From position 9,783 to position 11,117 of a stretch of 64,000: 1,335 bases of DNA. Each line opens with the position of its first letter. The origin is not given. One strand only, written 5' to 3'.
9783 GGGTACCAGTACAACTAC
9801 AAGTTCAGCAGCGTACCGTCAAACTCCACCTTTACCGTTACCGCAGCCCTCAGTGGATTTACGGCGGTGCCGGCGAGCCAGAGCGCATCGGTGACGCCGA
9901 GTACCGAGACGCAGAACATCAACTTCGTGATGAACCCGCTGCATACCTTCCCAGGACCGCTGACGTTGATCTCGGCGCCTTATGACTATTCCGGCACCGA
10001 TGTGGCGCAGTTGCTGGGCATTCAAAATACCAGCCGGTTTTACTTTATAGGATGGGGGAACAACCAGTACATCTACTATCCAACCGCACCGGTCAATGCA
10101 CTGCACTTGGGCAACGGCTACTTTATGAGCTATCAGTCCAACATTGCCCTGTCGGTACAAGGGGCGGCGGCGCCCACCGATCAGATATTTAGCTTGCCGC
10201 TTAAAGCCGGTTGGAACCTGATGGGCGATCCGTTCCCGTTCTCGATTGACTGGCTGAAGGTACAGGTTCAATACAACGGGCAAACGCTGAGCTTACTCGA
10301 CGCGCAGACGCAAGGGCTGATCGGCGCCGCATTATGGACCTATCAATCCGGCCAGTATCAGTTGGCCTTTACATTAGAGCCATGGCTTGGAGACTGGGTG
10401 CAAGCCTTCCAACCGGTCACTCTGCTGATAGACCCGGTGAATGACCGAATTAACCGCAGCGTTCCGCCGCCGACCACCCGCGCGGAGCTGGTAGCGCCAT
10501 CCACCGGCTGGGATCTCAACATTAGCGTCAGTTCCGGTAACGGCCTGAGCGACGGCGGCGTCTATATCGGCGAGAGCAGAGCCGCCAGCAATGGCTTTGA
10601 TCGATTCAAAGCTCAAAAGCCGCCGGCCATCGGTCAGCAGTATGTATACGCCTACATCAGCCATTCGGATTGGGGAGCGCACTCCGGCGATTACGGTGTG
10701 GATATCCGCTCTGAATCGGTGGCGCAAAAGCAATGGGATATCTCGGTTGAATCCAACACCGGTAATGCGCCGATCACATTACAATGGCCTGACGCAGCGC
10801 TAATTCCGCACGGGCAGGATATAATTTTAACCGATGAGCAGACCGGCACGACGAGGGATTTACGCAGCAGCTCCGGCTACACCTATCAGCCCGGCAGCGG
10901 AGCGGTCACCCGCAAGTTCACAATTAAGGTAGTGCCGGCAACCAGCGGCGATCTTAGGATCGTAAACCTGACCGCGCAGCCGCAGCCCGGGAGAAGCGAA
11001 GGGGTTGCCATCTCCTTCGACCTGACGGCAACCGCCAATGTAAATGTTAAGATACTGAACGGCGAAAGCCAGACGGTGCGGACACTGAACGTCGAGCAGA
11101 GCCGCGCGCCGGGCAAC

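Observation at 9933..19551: Three adjacent secreted proteins with unrelated passenger domains share a ~440-460 aa C-terminal module ending in a conserved hydrophobic-Arg terminus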

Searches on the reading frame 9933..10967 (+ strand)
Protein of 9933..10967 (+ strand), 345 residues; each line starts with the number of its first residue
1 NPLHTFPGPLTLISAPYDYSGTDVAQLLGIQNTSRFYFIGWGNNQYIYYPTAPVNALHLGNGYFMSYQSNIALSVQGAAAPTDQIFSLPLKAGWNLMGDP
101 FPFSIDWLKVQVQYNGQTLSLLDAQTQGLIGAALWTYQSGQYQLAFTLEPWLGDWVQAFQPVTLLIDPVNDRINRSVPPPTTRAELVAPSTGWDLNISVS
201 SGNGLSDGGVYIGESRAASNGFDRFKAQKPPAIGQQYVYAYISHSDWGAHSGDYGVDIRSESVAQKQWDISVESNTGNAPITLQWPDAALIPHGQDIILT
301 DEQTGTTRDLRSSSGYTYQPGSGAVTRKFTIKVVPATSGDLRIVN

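Call 8: find_homologous_proteins(query=A2, max_evalue=0.001)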
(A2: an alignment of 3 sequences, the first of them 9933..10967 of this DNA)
Query A2 (3 sequences) (345 aa, profile of the alignment): 2 proteins with E <= 0.001 among 8000 candidates.
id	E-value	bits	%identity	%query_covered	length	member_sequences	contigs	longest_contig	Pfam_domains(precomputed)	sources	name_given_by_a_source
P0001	5.8e-55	205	35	96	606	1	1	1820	PF13715.13,PF08308.18,PF17802.8,PF13620.13,PF22904.4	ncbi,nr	ncbi:MAG TPA: carboxypeptidase regulatory-like domain-containing protein, partial [Armatimonadetes b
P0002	2.0e-53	200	43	64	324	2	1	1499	PF13860.13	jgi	jgi:hypothetical protein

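Call 22: find_related_loci(query=A2, collection=genome_contigs, flank=10000)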
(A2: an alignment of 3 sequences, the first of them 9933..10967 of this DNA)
Query A2 (345 aa) in genome_contigs; peptide patterns used: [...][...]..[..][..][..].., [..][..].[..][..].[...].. (x = any residue, [..] = any of these).
68 stretches matched a pattern; 24 encode a relative of the query (tblastn E <= 1e-3); 24 distinct loci.
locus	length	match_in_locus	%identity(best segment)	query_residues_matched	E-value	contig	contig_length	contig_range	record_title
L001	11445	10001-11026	88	1-345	0e+0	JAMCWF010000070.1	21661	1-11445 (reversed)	MAG: Armatimonadota bacterium isolate FK_Sedi_B_Bin.64 NODE_8214_length_21661_cov_2.81857, whole genome shotgun sequence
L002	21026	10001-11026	42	2-345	6e-75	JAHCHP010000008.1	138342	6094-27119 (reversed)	MAG: Fimbriimonadia bacterium isolate TGS_ARM5 ARM5_8, whole genome shotgun sequence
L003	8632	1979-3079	38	3-345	1e-67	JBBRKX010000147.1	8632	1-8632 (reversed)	MAG: Chthonomonadales bacterium isolate La1_concoct.130 LA1C_C.130_k141_2831651L_8632_cov_8.0000, whole genome shotgun s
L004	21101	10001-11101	38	1-345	1e-64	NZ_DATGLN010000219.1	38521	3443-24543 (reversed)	MAG: Chthonomonas sp. isolate SMAG_U9887 k141_606231, whole genome shotgun sequence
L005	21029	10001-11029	38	1-333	1e-64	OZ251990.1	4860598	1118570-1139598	MAG: Chthonomonadaceae bacterium isolate 0f14b89a-63f4-40ec-98d0-ade398513459 genome assembly, chromosome: 1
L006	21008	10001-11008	38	3-345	1e-64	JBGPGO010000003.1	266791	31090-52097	MAG: Fimbriimonadia bacterium isolate OBJ_0618_7090110_40 k141_590224_length_266791_cov_15.9293, whole genome shotgun se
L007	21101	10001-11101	36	1-345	1e-62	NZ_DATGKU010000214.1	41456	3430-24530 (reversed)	MAG: Chthonomonas sp. isolate SMAG_U9867 k141_606184, whole genome shotgun sequence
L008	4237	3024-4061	34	1-338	2e-59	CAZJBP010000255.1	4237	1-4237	MAG TPA_asm: uncultured Victivallales bacterium isolate SRP272421_co2_603 genome assembly, contig: NODE_89482_length_423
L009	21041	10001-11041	35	2-345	1e-57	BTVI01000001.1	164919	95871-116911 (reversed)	MAG: Fimbriimonadales bacterium AMX-MBFR-61 DNA, sequence01, whole genome shotgun sequence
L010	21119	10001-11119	40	1-345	1e-78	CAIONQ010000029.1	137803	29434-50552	MAG: uncultured Chthonomonas sp. isolate AM-2014-D2_bin-780 genome assembly, contig: bin-780:029/179, whole genome shotg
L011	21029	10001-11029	32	3-338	3e-37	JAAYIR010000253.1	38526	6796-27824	MAG: candidate division WS1 bacterium isolate AS10tlH2TH_13 195885_AS10, whole genome shotgun sequence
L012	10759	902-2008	31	2-345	2e-41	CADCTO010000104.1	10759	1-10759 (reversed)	uncultured Armatimonadetes bacterium isolate AVDCRST_MAG63 genome assembly, contig: NODE144, whole genome shotgun sequen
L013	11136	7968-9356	27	4-331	6e-25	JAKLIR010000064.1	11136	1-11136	MAG: bacterium isolate RA.bin91 RA.bin91_64, whole genome shotgun sequence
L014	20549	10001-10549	34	1-168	2e-20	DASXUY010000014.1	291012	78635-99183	MAG TPA_asm: Capsulimonadaceae bacterium isolate SMAG_U4730 k141_4562, whole genome shotgun sequence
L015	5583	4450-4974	32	5-166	9e-20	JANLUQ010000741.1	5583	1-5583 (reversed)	MAG: Armatimonadota bacterium isolate OTE_21_metabat_78 OTE_21_k141_216325, whole genome shotgun sequence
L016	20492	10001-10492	31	4-166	1e-19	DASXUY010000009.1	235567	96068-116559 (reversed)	MAG TPA_asm: Capsulimonadaceae bacterium isolate SMAG_U4730 k141_306619, whole genome shotgun sequence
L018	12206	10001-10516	30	1-156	6e-16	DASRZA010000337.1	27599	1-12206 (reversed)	MAG TPA_asm: Armatimonadota bacterium isolate SMAG_U13960 k141_1537780, whole genome shotgun sequence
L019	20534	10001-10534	29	75-275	9e-16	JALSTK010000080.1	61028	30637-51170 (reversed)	MAG: Calditrichia bacterium isolate 356-308_metabat2_scaf2bin.103 356-308_scaffold_242_c1, whole genome shotgun sequence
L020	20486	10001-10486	29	5-166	1e-14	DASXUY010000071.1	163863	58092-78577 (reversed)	MAG TPA_asm: Capsulimonadaceae bacterium isolate SMAG_U4730 k141_404986, whole genome shotgun sequence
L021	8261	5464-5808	33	42-156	1e-13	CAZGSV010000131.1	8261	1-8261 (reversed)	MAG TPA_asm: uncultured Armatimonadia bacterium isolate binchicken_co33_502 genome assembly, contig: NODE_11633_length_8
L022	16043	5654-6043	33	45-166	3e-12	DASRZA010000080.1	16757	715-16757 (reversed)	MAG TPA_asm: Armatimonadota bacterium isolate SMAG_U13960 k141_13854, whole genome shotgun sequence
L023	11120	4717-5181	30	12-157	2e-11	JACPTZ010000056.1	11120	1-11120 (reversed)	MAG: Planctomycetota bacterium isolate NC_groundwater_745_Ag_S-0.65um_67_9 S37_SO-6_scaffold_248474, whole genome shotgu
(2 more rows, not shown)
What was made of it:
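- On T9SS type A sorting domain (TIGR04183 / PF18962): The motif scan found one locus in the complete chromosome OZ251990.1, though that scan is limited to two motifs (call 22).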

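Call 26: search_protein_representatives(alignment_id=A3)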
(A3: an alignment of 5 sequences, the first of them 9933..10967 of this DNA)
Query: 5 sequences, 581 profile positions. Proteins with E-value up to 0.001 (for the whole library): 14922; up to 1e-10: 7910; up to 1e-30: 1782. The best 150 are listed.
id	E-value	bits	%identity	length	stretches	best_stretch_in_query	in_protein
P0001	6.0e-298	1005.5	-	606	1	1-581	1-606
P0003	3.1e-293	990.0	-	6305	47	5-221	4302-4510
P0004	1.7e-176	604.5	-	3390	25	41-207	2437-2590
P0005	6.5e-152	523.4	-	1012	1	211-571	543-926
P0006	9.7e-150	516.2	-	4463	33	23-227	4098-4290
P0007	1.6e-142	492.3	-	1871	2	34-580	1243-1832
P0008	2.7e-142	491.6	-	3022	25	25-222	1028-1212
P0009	2.2e-136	472.1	-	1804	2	40-580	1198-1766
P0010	3.7e-136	471.3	-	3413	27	33-209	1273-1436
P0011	1.7e-135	469.1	-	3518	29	26-222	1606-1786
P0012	1.0e-133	463.3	-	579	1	126-581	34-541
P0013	7.1e-132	457.2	-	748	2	38-580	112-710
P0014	6.9e-129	447.3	-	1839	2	40-580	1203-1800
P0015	3.3e-127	441.8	-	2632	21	27-218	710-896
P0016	3.6e-126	438.3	-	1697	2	38-572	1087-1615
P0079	3.7e-85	302.9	-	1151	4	226-555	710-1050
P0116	8.4e-76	272.0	-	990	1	143-565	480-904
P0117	9.0e-76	271.9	-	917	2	213-557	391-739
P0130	1.8e-74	267.7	-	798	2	227-552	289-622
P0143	1.6e-72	261.2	-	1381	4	231-557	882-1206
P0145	5.4e-72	259.5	-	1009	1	165-572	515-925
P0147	7.7e-72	258.9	-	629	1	214-571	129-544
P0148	1.2e-71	258.4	-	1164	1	5-541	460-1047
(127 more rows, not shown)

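Call 61: search_protein_families(library=pfam, proteins=[L015:1183-4989:+, L016:7007-10501:+, L018:2-2986:+, L020:588-3815:+, L021:3445-5853:+, L022:2984-6085:+, L023:2185-5562:+, L013:6477-9368:+, L019:6680-11038:+], max_evalue=0.0001)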
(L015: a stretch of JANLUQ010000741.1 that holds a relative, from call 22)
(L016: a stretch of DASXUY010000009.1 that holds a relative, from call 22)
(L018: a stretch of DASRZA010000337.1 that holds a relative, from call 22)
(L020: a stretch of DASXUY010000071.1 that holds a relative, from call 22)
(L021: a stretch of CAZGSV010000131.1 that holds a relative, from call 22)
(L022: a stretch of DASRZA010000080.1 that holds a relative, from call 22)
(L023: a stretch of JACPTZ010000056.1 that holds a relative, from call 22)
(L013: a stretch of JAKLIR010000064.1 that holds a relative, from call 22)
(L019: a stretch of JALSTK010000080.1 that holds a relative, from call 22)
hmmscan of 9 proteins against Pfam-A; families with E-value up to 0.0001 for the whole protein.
L015:1183-4989:+ (1269 aa): 1 family
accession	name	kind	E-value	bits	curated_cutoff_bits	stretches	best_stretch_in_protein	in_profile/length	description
PF09286.16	Pro-kuma_activ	-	4.2e-27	95.6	23.5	1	59-196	4-142/143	Pro-kumamolisin, activation domain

L016:7007-10501:+ (1165 aa): 2 families
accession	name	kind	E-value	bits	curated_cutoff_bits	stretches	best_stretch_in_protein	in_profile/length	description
PF00082.27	Peptidase_S8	-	8e-27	94.7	21.8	2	487-760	74-274/288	Subtilase family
PF13620.12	CarboxypepD_reg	-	7.3e-10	39.5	32.3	1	913-995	1-81/82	Carboxypeptidase regulatory-like domain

L018:2-2986:+ (995 aa): 10 families
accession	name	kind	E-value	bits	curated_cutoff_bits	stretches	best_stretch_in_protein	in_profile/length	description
PF00041.27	fn3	-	6.2e-47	158.2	25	4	343-427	2-83/84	Fibronectin type III domain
PF13620.12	CarboxypepD_reg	-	8.4e-12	45.7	32.3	1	711-797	1-81/82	Carboxypeptidase regulatory-like domain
PF25059.1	FN3_DSCAM-DSCAML_C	-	2.7e-11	44.1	39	0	360-419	12-71/89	DSCAM/DSCAML C-terminal Fn3-like domain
PF17210.9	SdrD_B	-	1.9e-08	34.9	29.7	1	725-785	22-81/112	SdrD B-like domain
PF16656.11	Pur_ac_phosph_N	-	5e-07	30.6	30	0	346-429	5-93/93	Purple acid Phosphatase, N-terminal domain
PF25788.1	Ig_Rha78A_N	-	1.8e-06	28.6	27.4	0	356-429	19-101/105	Rha78A-like, N-terminal immunoglobulin domain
PF24421.1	Ig_J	-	3.1e-06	27.7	29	0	360-423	31-95/104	Tip attachment protein J, Ig-like domain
PF06739.17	SBBP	-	3.5e-06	27.3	20.5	0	74-119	2-38/38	Beta-propeller repeat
PF24489.1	Ig_J_second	-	4.5e-06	27.1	27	0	392-426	55-91/105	Tip attachment protein J second Ig-like domain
PF25814.1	fn3_SORL1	-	8.4e-05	23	27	0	343-412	4-71/90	SORL1-like, fn3 domain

L020:588-3815:+ (1076 aa): 2 families
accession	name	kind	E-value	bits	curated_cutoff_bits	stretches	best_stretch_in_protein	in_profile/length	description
PF13290.12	CHB_HEX_C_1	-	1.3e-28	99.2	22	2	746-810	3-67/67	Chitobiase/beta-hexosaminidase C-terminal domain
PF13287.12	Fn3_assoc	-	3.1e-25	88.5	23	2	755-813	1-59/59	Fn3 associated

L021:3445-5853:+ (803 aa): 0 families

L022:2984-6085:+ (1034 aa): 6 families
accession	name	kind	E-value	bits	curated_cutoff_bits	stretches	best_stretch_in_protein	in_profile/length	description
PF25390.1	WD40_RLD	-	2.9e-95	320.1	150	2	44-337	49-357/363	RCC1-like domain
PF00415.24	RCC1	-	1.1e-84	279.3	21.7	7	347-393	1-49/50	Regulator of chromosome condensation (RCC1) repeat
PF13540.12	RCC1_2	-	1.9e-56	186.9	22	6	331-360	1-30/30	Regulator of chromosome condensation (RCC1) repeat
PF19077.6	Big_13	-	1.8e-13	51.3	27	1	604-657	49-102/102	Bacterial Ig-like domain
PF25384.1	Alsin_RLD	-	5.7e-09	36.2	100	0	279-351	276-353/405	Alsin RCC1-like domain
PF13750.12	Big_3_3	-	2.3e-06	27.8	27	0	538-617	13-91/157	Bacterial Ig-like domain (group 3)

L023:2185-5562:+ (1126 aa): 3 families
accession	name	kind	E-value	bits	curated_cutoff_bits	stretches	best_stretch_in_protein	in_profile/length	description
PF00041.27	fn3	-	1.7e-10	41.4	25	1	630-715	10-75/84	Fibronectin type III domain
PF16656.11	Pur_ac_phosph_N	-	8.7e-06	26.7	30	0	627-710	7-82/93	Purple acid Phosphatase, N-terminal domain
PF25788.1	Ig_Rha78A_N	-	1.2e-05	25.9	27.4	0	382-402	77-97/105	Rha78A-like, N-terminal immunoglobulin domain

L013:6477-9368:+ (964 aa): 1 family
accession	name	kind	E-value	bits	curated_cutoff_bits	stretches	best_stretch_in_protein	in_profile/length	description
PF09136.16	Glucodextran_B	-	9.8e-10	38.7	27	1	240-327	1-80/83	Glucodextranase, domain B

L019:6680-11038:+ (1453 aa): 12 families
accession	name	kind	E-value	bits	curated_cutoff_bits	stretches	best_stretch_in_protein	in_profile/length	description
PF22544.2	HYDIN_VesB_CFA65-like_Ig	-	4.1e-44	149.3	25.5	2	809-912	2-99/100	HYDIN/CFA65/VesB-like, Ig-like domain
PF22073.2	Cep192_D4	-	2.7e-39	134.3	35.5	3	593-699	4-111/112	Cep192 domain 4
PF15780.11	ASH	-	2.5e-26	92.2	27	1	600-690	14-97/98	Abnormal spindle-like microcephaly-assoc'd, ASPM-SPD-2-Hydin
PF07610.17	DUF1573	-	2.4e-16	60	26.1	0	391-483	5-96/98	Protein of unknown function (DUF1573)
PF12371.14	TMEM131_like_N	-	3.4e-15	56.5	28.8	0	495-570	6-82/84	Transmembrane protein 131-like N-terminal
PF24507.1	Ig_CFAP65_4th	-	5.9e-13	49.5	27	0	530-584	21-72/76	CFAP65, fourth Ig-like domain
PF13229.12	Beta_helix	-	3.7e-11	43.3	25.9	1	171-304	10-148/158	Right handed beta helix region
PF13860.13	FlgD_ig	-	9.9e-08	32.3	27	1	1379-1436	14-71/79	FlgD Ig-like domain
PF05048.19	NosD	-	2.2e-07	31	23.6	1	176-296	54-168/212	Periplasmic copper-binding protein (NosD)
PF24798.1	Ig-CFAP74_4th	-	2.1e-06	28.2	28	0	389-473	1-83/95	CFAP74 forth Ig-like domain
PF22066.2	Cep192_D8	-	6.7e-06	26.7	33.5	0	495-574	11-88/101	Cep192 domain 8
PF21310.3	OCRL-like_ASH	-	7.2e-06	26.5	27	0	708-770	3-64/109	Inositol polyphosphate 5-phosphatase OCRL-like, ASH domain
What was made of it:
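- It ends peptidases and glycan-related proteins (call 61).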

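Call 76: search_protein_families(library=pfam, proteins=[P0145, P0147, P0116, P0079, P0148, P0117, P0130, P0143], max_evalue=0.0001)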
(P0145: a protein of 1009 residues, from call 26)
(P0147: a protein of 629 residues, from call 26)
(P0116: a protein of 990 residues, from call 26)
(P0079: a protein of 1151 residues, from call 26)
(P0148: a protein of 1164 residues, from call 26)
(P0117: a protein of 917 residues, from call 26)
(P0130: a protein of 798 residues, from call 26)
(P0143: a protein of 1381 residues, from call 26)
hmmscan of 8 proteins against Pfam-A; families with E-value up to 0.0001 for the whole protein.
P0145 (1009 aa): 1 family
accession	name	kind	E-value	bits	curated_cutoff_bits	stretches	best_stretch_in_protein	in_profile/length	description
PF13860.13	FlgD_ig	-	4.2e-15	55.9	27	1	926-994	10-78/79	FlgD Ig-like domain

P0147 (629 aa): 1 family
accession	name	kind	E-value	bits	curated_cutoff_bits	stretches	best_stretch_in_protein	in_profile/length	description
PF13860.13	FlgD_ig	-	1.2e-05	25.7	27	1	549-614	13-78/79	FlgD Ig-like domain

P0116 (990 aa): 0 families

P0079 (1151 aa): 2 families
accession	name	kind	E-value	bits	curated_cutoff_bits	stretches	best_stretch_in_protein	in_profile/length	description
PF13860.13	FlgD_ig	-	5e-10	39.7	27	1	1087-1138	23-75/79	FlgD Ig-like domain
PF18962.6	Por_Secre_tail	-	2.4e-05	25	27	0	1069-1148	3-74/75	Secretion system C-terminal sorting domain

P0148 (1164 aa): 6 families
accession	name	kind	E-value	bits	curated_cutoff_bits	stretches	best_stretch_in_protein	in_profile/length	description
PF13860.13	FlgD_ig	-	1.1e-16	60.9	27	2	1083-1149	10-77/79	FlgD Ig-like domain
PF05048.19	NosD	-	5.7e-12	46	23.6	1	149-321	30-209/212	Periplasmic copper-binding protein (NosD)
PF13229.12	Beta_helix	-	2.2e-11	44.1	25.9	1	153-262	41-158/158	Right handed beta helix region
PF13585.12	CHU_C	-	4e-06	27.3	27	0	1092-1155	24-80/86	CHU_C Type IX secretion signal domain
PF09136.16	Glucodextran_B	-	1.9e-05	24.9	27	0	499-586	1-78/83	Glucodextranase, domain B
PF13750.12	Big_3_3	-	2.8e-05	24.3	27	0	460-525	10-74/157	Bacterial Ig-like domain (group 3)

P0117 (917 aa): 4 families
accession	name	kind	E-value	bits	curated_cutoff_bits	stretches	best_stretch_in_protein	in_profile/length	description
PF09136.16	Glucodextran_B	-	2.7e-13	50.1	27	1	209-294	1-82/83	Glucodextranase, domain B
PF19077.6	Big_13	-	7.4e-08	33.3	27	1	229-295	31-102/102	Bacterial Ig-like domain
PF17936.7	Big_6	-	6.4e-06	26.8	27.6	1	225-294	13-83/83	Bacterial Ig domain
PF16403.11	Bact_surface_Ig-like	-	2.1e-05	24.9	27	0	366-392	45-71/71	Bacterial surface protein, Ig-like domain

P0130 (798 aa): 1 family
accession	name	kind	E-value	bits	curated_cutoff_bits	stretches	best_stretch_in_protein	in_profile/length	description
PF02368.24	Big_2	-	3.7e-05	24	22.8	1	90-166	3-66/79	Bacterial Ig-like domain (group 2)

P0143 (1381 aa): 7 families
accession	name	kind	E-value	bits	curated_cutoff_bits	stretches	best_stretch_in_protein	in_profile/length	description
PF13570.13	Beta-prop_ACSF4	-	2.4e-47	162.4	133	2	67-237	49-222/329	Beta-alanine-activating enzyme, beta-propeller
PF13360.13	PQQ_2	-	9.3e-37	127.3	27.6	4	153-269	30-145/233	Outer membrane protein assembly factor BamB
PF09136.16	Glucodextran_B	-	4.3e-14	52.6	27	1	690-769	1-82/83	Glucodextranase, domain B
PF01011.28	PQQ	-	2.8e-09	36.7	26.7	0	109-231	49-146/595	Glucose/ethanol/alcohol dehydrogenase, beta-propeller domain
PF19077.6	Big_13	-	1.5e-08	35.5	27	1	443-489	55-102/102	Bacterial Ig-like domain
PF00041.27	fn3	-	3.9e-08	33.8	25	0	503-571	10-72/84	Fibronectin type III domain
PF13750.12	Big_3_3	-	1e-05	25.7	27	0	458-509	10-62/157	Bacterial Ig-like domain (group 3)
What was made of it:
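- A-B-A variants exist (call 76).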
